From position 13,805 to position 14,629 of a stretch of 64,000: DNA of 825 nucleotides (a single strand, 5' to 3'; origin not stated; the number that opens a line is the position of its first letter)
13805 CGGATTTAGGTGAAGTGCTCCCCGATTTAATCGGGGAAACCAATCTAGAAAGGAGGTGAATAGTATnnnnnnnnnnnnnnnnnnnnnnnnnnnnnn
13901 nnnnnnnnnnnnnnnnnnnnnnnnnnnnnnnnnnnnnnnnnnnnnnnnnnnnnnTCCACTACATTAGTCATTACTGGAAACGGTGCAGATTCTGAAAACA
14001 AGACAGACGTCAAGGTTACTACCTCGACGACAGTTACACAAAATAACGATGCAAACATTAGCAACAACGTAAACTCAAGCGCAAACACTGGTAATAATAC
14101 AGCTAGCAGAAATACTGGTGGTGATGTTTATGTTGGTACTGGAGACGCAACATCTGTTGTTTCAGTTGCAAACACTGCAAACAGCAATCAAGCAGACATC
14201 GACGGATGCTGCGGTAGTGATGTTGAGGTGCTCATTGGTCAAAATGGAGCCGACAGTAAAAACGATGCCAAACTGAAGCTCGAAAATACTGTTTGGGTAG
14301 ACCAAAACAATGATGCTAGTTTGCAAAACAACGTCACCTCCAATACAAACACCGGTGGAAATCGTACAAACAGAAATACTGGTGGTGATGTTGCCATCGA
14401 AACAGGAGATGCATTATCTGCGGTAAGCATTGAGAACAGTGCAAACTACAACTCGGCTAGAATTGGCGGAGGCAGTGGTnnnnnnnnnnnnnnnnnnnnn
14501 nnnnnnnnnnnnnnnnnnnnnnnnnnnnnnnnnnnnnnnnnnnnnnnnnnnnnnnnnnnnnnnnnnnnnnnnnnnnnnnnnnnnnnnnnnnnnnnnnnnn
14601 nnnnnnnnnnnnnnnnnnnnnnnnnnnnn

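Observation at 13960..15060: Repeat unit resembles amyloid/beta-solenoid building blocks: paired 'NTG-x-N-x-A' and 'NTGGD...TGDA' half-sites with inter-repeat Cys pairs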

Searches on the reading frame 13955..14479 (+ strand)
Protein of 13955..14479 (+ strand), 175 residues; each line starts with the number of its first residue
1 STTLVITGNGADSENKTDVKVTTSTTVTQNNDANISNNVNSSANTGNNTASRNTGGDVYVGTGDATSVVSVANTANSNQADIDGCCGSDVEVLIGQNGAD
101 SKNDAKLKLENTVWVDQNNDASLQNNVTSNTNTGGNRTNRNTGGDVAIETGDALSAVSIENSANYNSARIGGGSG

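Call 49: predict_structure(alignment_id=A2)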
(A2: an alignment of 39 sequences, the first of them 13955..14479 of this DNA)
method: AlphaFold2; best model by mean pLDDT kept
length: 175 residues; sequences in the alignment: 39
mean_pLDDT: 39.6   pTM: 0.25
mean pLDDT of the five models: 39.6, 34.9, 34.7, 32.3, 31.7
residues with pLDDT >= 90: 0; 70-90: 0; 50-70: 4; < 50: 171
segments of 3 or more residues with pLDDT < 50: 1-129, 133-136, 138-148, 150-175
pLDDT, mean of each block of 10 residues (from residue 1): 42 43 39 36 41 38 42 37 42 40 41 37 38 44 43 43 33 30
secondary structure, 60 per line:
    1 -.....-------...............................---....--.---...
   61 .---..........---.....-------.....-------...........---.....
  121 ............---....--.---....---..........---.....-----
elements in order: E2-6 E14-44 E48-51 E58-61 E65-74 E78-82 E90-94 E102-112 E116-132 E136-139 E146-149 E153-162 E166-170

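Call 53: search_solved_structures(query=A2, max_evalue=10, show_alignments=2)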
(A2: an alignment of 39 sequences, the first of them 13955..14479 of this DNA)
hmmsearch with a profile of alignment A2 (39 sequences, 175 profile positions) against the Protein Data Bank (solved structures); distinct sequences matched with E-value up to 10: 0.
